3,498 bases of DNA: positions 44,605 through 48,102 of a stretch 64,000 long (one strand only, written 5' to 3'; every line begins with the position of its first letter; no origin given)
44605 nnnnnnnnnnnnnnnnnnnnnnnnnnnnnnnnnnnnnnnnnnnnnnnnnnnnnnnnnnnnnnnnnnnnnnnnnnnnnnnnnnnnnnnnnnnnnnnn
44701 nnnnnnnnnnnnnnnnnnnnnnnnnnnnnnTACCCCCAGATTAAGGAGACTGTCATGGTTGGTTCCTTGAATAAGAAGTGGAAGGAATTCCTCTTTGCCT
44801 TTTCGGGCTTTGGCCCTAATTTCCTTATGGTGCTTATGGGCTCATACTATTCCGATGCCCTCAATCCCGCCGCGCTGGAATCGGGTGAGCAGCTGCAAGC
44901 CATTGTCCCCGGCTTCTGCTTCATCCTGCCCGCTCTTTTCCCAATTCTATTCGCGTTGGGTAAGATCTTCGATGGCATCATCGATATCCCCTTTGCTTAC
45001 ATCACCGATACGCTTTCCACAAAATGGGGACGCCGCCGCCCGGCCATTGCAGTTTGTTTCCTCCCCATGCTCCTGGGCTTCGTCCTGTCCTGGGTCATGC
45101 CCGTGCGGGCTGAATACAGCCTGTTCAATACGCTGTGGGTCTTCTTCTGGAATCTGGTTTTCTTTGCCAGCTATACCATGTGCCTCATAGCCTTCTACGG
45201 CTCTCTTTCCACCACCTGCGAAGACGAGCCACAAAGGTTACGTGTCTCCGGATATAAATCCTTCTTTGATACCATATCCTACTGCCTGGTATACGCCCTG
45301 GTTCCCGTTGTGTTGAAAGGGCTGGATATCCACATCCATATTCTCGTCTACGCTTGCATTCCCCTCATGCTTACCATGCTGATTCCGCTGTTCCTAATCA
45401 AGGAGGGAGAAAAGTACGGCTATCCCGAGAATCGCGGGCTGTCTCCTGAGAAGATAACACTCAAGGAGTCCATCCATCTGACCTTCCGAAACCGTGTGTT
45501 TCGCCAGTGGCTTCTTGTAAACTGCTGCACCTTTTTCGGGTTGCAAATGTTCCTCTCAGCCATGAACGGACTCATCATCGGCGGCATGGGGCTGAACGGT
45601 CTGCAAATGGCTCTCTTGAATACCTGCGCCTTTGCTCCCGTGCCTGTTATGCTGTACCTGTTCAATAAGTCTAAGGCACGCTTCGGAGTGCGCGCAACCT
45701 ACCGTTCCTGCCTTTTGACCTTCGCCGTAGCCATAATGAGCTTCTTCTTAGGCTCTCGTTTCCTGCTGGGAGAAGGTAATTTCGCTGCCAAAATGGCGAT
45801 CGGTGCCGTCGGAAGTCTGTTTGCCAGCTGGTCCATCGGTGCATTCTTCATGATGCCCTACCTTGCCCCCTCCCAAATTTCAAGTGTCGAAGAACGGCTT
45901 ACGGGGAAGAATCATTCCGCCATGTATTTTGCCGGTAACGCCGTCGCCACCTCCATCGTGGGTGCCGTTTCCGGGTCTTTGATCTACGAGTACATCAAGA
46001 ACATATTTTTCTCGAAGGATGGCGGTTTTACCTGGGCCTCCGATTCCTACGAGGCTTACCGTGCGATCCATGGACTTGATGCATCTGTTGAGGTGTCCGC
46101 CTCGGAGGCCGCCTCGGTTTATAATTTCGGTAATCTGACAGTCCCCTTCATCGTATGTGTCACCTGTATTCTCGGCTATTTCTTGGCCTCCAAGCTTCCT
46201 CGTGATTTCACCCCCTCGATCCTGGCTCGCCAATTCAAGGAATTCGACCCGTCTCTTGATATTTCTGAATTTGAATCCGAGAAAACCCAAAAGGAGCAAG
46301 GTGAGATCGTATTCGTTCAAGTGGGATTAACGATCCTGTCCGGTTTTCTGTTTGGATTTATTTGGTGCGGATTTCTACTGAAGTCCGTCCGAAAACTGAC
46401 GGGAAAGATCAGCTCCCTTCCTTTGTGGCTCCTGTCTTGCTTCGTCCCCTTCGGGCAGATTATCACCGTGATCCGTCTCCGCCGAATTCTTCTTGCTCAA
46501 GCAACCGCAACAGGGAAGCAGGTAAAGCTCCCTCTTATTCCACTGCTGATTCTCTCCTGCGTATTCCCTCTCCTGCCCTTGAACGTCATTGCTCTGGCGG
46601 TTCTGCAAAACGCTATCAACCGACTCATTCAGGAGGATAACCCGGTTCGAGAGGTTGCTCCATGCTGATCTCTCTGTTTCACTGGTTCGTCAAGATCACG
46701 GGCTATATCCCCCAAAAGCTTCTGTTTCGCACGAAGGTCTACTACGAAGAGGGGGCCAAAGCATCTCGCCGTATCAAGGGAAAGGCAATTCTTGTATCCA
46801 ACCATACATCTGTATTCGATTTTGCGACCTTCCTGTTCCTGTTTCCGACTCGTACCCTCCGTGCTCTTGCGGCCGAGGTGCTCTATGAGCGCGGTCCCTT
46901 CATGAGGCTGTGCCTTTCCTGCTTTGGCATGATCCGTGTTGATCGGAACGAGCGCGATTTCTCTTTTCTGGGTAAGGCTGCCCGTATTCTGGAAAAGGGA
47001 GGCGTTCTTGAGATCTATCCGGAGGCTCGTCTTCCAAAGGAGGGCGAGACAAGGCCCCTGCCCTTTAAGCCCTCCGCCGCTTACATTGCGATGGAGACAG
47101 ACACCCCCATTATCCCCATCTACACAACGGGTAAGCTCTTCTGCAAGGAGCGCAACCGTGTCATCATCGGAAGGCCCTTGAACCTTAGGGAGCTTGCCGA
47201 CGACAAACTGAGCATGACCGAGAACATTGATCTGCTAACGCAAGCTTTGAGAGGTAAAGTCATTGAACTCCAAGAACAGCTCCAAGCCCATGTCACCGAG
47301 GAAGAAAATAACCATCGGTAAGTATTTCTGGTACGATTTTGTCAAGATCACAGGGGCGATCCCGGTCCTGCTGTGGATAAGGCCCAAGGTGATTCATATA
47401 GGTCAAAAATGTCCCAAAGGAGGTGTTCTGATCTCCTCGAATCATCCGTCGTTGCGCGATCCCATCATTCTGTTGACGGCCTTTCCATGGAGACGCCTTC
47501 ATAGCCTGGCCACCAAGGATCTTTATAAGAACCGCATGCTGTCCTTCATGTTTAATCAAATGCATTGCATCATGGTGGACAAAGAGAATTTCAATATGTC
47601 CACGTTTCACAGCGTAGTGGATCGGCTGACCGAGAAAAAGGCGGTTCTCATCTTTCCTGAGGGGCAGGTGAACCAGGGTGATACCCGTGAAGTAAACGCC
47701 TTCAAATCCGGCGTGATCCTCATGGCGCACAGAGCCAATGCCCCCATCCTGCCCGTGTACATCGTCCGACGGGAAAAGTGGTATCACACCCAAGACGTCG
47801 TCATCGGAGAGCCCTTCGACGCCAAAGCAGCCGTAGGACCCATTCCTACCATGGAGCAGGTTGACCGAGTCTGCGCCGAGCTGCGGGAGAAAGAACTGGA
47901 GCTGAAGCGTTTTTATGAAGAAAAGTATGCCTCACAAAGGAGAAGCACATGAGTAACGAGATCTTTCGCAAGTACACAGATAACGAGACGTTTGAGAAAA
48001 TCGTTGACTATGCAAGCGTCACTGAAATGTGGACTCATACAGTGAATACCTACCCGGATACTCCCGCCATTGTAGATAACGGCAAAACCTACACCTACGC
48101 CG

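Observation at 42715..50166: Seven-gene carrier-protein-dependent acyl-transfer cassette combining LplT/Aas-like parts with an LRAT-like enzyme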

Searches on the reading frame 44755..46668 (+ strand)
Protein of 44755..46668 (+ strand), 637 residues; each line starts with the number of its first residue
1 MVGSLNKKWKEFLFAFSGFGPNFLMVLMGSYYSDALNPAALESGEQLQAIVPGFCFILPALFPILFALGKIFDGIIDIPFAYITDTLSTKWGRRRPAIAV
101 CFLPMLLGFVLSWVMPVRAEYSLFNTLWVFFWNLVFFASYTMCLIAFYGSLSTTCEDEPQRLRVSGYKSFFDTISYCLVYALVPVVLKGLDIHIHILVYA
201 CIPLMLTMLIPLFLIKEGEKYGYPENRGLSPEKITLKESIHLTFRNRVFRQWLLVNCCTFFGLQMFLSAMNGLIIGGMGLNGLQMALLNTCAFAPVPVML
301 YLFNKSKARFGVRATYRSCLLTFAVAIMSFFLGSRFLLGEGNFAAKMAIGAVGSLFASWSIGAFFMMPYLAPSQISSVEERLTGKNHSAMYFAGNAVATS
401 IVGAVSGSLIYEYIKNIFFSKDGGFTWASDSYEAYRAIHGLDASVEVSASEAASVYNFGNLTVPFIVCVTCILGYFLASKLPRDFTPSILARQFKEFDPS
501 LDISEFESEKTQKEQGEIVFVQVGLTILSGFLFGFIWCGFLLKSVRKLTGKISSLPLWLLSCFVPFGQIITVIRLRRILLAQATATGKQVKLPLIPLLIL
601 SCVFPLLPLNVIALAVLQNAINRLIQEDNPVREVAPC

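Call 4: search_protein_families(library=pfam, proteins=[window:44755-46668:+], max_evalue=0.01)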
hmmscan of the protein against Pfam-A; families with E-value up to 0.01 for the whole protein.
window:44755-46668:+ (637 aa): 2 families
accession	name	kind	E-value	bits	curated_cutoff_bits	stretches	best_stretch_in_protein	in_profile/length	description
PF13347.12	MFS_2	-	2.7e-30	105.7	27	1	60-417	33-384/427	MFS/sugar transport protein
PF07690.21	MFS_1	-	3.3e-08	33.3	33.4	1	14-397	5-342/347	Major Facilitator Superfamily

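Call 5: search_protein_families(library=ncbifam, proteins=[window:44755-46668:+], max_evalue=0.01)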
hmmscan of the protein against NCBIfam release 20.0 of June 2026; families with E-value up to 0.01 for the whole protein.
window:44755-46668:+ (637 aa): 3 families
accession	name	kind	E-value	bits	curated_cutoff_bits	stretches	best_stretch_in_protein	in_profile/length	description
TIGR00792.1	gph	subfamily_domain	7.3e-08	31.5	231.35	1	53-335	38-309/437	glycoside-pentoside-hexuronide (GPH):cation symporter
NF007353.0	PRK09848.1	equivalog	4.7e-06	25.7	528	1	65-340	49-321/457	glucuronide transporter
NF007749.0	PRK10429.1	equivalog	2.1e-05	23.6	456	1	59-250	41-234/473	melibiose:sodium transporter MelB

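Call 25: search_solved_structures(query=window:44755-46668:+, max_evalue=0.01)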
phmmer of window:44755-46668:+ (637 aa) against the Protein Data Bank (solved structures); distinct sequences matched with E-value up to 0.01: 0.

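Call 38: search_solved_structures(query=A2, max_evalue=1)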
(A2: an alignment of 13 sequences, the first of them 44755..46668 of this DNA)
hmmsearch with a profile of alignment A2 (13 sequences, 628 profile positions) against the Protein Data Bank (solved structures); distinct sequences matched with E-value up to 1: 2.
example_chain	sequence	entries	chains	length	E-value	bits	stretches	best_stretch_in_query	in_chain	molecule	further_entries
8yq5_E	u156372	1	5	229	0.014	17.1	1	472-602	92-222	de novo designed ion channel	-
8yq6_E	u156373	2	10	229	0.083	14.6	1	472-602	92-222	de novo designed ion channel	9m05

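Call 53: find_homologous_proteins(query=window:44755-46668:+, max_evalue=0.00001)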
Query window:44755-46668:+ (637 aa): 1342 proteins with E <= 0.00001 among 8000 candidates; the best 120 are listed.
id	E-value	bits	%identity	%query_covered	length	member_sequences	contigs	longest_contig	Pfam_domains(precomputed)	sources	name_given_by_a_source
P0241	0.0e+0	1428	100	100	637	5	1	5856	PF13347.13,PF07690.22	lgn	-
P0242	0.0e+0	1224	83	100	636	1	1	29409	PF13347.13,PF07690.22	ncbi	-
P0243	0.0e+0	1206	82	98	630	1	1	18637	PF13347.13,PF07690.22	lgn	-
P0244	0.0e+0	1203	81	98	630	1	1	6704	PF13347.13,PF07690.22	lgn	-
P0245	0.0e+0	1188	79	100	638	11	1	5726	PF13347.13,PF07690.22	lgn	-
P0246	0.0e+0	1188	80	99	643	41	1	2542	PF13347.13,PF07690.22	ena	-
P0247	0.0e+0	1185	80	100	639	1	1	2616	PF13347.13,PF07690.22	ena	-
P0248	0.0e+0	1184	79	100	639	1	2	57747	PF13347.13,PF07690.22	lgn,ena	-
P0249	0.0e+0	1183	80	98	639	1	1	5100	PF13347.13,PF07690.22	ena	-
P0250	0.0e+0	1183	80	100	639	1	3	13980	PF13347.13,PF07690.22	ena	-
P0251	0.0e+0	1183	80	100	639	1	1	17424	PF13347.13,PF07690.22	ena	-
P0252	0.0e+0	1182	80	99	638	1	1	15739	PF13347.13,PF07690.22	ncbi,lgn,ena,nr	ncbi:MAG: MFS transporter [Clostridia bacterium]|nr:MFS transporter [Clostridia bacterium]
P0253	0.0e+0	1181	79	100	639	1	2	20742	PF13347.13,PF07690.22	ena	-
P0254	0.0e+0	1180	80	100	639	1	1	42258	PF13347.13,PF07690.22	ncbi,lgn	-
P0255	0.0e+0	1180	80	98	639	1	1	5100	PF13347.13,PF07690.22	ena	-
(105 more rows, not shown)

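Call 63: predict_structure(alignment_id=A4)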
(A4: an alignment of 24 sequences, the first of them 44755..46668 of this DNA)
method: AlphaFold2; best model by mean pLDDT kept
length: 637 residues; sequences in the alignment: 24
mean_pLDDT: 68.5   pTM: 0.67
mean pLDDT of the five models: 68.5, 66.1, 61.5, 58.5, 54.5
residues with pLDDT >= 90: 4; 70-90: 334; 50-70: 211; < 50: 88
segments of 3 or more residues with pLDDT < 50: 1-6, 37-49, 87-91, 149-162, 217-230, 510-530, 604-609, 629-637
pLDDT, mean of each block of 10 residues (from residue 1): 42 64 74 52 45 55 65 71 56 60 85 77 76 81 61 42 54 68 63 73 78 55 45 69 83 85 73 62 66 69 75 86 88 78 82 83 69 73 69 78 74 78 76 82 77 76 86 89 77 76 68 41 47 58 68 68 65 81 74 75 50 67 57 35
secondary structure, 60 per line:
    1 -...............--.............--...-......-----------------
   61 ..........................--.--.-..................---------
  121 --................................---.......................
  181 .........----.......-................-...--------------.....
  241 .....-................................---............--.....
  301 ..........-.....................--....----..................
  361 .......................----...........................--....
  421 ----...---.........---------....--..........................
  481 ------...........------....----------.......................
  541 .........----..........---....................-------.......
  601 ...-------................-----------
elements in order: H2-16 H19-31 H38-43 H61-86 H94-111 H123-154 H158-189 H194-200 H202-217 H236-245 H247-278 H282-293 H296-310 H312-332 H335-338 H343-383 H388-414 E417-420 E425-427 H431-439 H449-452 E455-457 H458-480 H487-497 H504-507 H518-549 H554-563 H567-586 H594-603 H611-626

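Call 65: fold_search(model_id=the predicted structure, library=pdb)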
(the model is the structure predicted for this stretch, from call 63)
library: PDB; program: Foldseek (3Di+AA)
matches with E <= 10: 576; with E <= 0.001: 215
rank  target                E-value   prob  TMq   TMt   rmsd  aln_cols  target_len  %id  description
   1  9oli_A                1.4e-08  1.00  0.53  0.72   5.9       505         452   14  Crystal structure of the melibiose-bound melibiose transporter (released 2026-02-04)
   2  9old                  3.9e-08  1.00  0.51  0.69   6.5       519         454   13  Crystal structure of alpha-NPG-bound D59C MelBSt (released 2026-02-04)
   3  7l16                  5.2e-08  1.00  0.50  0.67   6.3       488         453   14  Crystal structure of sugar-bound melibiose permease MelB (released 2021-08-04)
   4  8fq9                  6.1e-08  1.00  0.49  0.66   6.5       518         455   14  Crystal structure of a ligand-bound cation-site mutant D55C of a melibiose transporter (released 2024-06-05)
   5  8d2t_A                1.2e-07  1.00  0.51  0.67   6.6       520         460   12  Zebrafish MFSD2A isoform B in inward open ligand-free conformation (released 2023-05-10)
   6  8d2s_A                1.7e-07  1.00  0.50  0.64   8.1       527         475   12  Zebrafish MFSD2A isoform B in inward open ligand bound conformation (released 2023-05-10)
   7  7mjs_X                7.7e-07  1.00  0.50  0.67   7.5       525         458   12  Single-Particle Cryo-EM Structure of Major Facilitator Superfamily Domain containing 2A in complex with LPC-18:3 (released 2021-06-16)
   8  4zow                  1.9e-06  1.00  0.40  0.60   8.3       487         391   12  Crystal structure of E. coli multidrug transporter MdfA in complex with chloramphenicol (released 2015-08-19)
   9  6oom                  2.5e-06  1.00  0.40  0.60   8.1       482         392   12  PROTEIN A (released 2019-09-04)
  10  7oix_B                3.1e-06  1.00  0.51  0.69   6.2       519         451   12  Structure of thermostable human MFSD2A in complex with thermostable human Sync2 (released 2022-06-01)
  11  8xo9                  3.8e-06  1.00  0.44  0.67   6.5       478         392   14  VMAT2 complex with noradrenaline in cytosol-facing state (released 2024-05-08)
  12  8t60_A                4.2e-06  1.00  0.49  0.70   5.9       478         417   14  CryoEM structure of an inward-facing MelBSt at a Na(+)-bound and sugar low-affinity conformation (released 2024-02-28)
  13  6vrz                  4.2e-06  1.00  0.44  0.66   6.7       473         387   13  protein A (released 2020-06-03)
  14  8jtc                  4.5e-06  1.00  0.45  0.68   6.4       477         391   16  Human VMAT2 complex with reserpine (released 2023-11-29)
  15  4zp0                  8.2e-06  1.00  0.43  0.65   6.8       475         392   14  Crystal structure of E. coli multidrug transporter MdfA in complex with deoxycholate (released 2015-08-19)
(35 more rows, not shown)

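Call 86: search_dna_similar(query=window:44755-46668:+, collection=plasmids, mode=protein, max_rows=8)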
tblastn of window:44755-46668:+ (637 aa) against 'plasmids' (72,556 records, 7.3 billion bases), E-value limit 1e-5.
No match.

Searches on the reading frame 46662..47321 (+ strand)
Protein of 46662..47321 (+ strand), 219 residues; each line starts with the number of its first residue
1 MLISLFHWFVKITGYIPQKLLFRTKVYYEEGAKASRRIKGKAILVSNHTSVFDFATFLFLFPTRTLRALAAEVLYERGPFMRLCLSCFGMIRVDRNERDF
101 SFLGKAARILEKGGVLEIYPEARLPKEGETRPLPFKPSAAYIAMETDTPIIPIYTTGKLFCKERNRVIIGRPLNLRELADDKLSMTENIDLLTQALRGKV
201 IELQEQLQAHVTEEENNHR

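Call 4: search_protein_families(library=pfam, proteins=[window:46662-47321:+], max_evalue=0.01)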
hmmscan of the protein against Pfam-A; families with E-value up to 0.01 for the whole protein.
window:46662-47321:+ (219 aa): 1 family
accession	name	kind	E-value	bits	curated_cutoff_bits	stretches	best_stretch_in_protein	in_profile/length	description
PF01553.26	Acyltransferase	-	3.5e-20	72.6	23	1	34-154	12-130/132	Acyltransferase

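Call 5: search_protein_families(library=ncbifam, proteins=[window:46662-47321:+], max_evalue=0.01)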
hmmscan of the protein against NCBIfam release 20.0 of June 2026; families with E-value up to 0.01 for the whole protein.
window:46662-47321:+ (219 aa): 5 families
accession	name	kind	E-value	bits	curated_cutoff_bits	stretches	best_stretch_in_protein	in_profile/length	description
TIGR00530.1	AGP_acyltrn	subfamily_domain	2.5e-14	53.2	102.95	1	39-153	15-127/130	1-acylglycerol-3-phosphate O-acyltransferase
NF006386.0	PRK08633.1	equivalog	3e-11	41.8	1221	1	38-157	439-553/1147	acyl-[ACP]--phospholipid O-acyltransferase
NF005959.0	PRK08043.1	equivalog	0.00023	19.5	886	1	19-160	11-142/719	bifunctional acyl-ACP--phospholipid O-acyltransferase/long-chain-fatty-acid--ACP ligase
NF011593.0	PRK15018.1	equivalog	0.0056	16.4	501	1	21-156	48-180/245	1-acylglycerol-3-phosphate O-acyltransferase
NF005291.0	PRK06814.1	equivalog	0.0067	14.3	1349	1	20-158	437-566/1140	acyl-[ACP]--phospholipid O-acyltransferase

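Call 41: search_solved_structures(query=window:46662-47321:+, max_evalue=0.01)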
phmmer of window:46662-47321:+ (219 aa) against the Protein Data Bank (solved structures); distinct sequences matched with E-value up to 0.01: 1.
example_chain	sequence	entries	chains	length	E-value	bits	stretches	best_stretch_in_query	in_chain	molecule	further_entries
5kym_A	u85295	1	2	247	0.001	21.9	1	41-164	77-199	1-acyl-sn-glycerol-3-phosphate acyltransferase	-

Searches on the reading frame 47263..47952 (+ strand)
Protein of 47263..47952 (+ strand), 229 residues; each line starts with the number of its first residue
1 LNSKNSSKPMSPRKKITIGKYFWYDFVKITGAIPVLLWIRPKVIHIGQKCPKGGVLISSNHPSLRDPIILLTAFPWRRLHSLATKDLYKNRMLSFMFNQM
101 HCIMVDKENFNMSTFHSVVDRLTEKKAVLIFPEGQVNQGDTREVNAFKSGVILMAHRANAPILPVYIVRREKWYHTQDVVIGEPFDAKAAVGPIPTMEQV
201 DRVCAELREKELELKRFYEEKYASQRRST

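Call 4: search_protein_families(library=pfam, proteins=[window:47263-47952:+], max_evalue=0.01)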
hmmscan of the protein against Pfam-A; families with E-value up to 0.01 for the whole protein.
window:47263-47952:+ (229 aa): 1 family
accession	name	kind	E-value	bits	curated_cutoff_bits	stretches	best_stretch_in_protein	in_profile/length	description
PF01553.26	Acyltransferase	-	1.7e-19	70.4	23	1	48-167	8-131/132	Acyltransferase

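Call 5: search_protein_families(library=ncbifam, proteins=[window:47263-47952:+], max_evalue=0.01)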
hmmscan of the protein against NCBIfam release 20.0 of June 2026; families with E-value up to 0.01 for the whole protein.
window:47263-47952:+ (229 aa): 7 families
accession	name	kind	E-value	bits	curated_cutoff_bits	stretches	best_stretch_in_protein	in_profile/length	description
TIGR00530.1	AGP_acyltrn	subfamily_domain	4.9e-22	78.1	102.95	1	43-167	4-129/130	1-acylglycerol-3-phosphate O-acyltransferase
NF006386.0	PRK08633.1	equivalog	2.7e-16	58.5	1221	1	52-168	440-552/1147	acyl-[ACP]--phospholipid O-acyltransferase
NF052615.1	orn_lipid_OlsF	equivalog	1.8e-09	36.7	620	1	52-172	79-201/570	bifunctional ornithine lipid synthase OlsF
NF005291.0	PRK06814.1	equivalog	6.7e-06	24.3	1349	1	54-167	455-563/1140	acyl-[ACP]--phospholipid O-acyltransferase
NF005959.0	PRK08043.1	equivalog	0.00013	20.4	886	1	48-169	23-139/719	bifunctional acyl-ACP--phospholipid O-acyltransferase/long-chain-fatty-acid--ACP ligase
NF052553.1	LyOrLpactfOlsABRUA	equivalog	0.00017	20.8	300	1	46-158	58-167/263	lyso-ornithine lipid O-acyltransferase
NF011593.0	PRK15018.1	equivalog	0.0098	15.6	501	0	102-168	113-180/245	1-acylglycerol-3-phosphate O-acyltransferase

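Call 40: search_solved_structures(query=window:47290-47952:+, max_evalue=0.01, show_alignments=1)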
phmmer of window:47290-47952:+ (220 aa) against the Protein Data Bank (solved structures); distinct sequences matched with E-value up to 0.01: 1.
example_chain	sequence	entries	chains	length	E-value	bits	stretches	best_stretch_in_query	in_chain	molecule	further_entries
5kym_A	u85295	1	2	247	4.7e-05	26.3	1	28-179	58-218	1-acyl-sn-glycerol-3-phosphate acyltransferase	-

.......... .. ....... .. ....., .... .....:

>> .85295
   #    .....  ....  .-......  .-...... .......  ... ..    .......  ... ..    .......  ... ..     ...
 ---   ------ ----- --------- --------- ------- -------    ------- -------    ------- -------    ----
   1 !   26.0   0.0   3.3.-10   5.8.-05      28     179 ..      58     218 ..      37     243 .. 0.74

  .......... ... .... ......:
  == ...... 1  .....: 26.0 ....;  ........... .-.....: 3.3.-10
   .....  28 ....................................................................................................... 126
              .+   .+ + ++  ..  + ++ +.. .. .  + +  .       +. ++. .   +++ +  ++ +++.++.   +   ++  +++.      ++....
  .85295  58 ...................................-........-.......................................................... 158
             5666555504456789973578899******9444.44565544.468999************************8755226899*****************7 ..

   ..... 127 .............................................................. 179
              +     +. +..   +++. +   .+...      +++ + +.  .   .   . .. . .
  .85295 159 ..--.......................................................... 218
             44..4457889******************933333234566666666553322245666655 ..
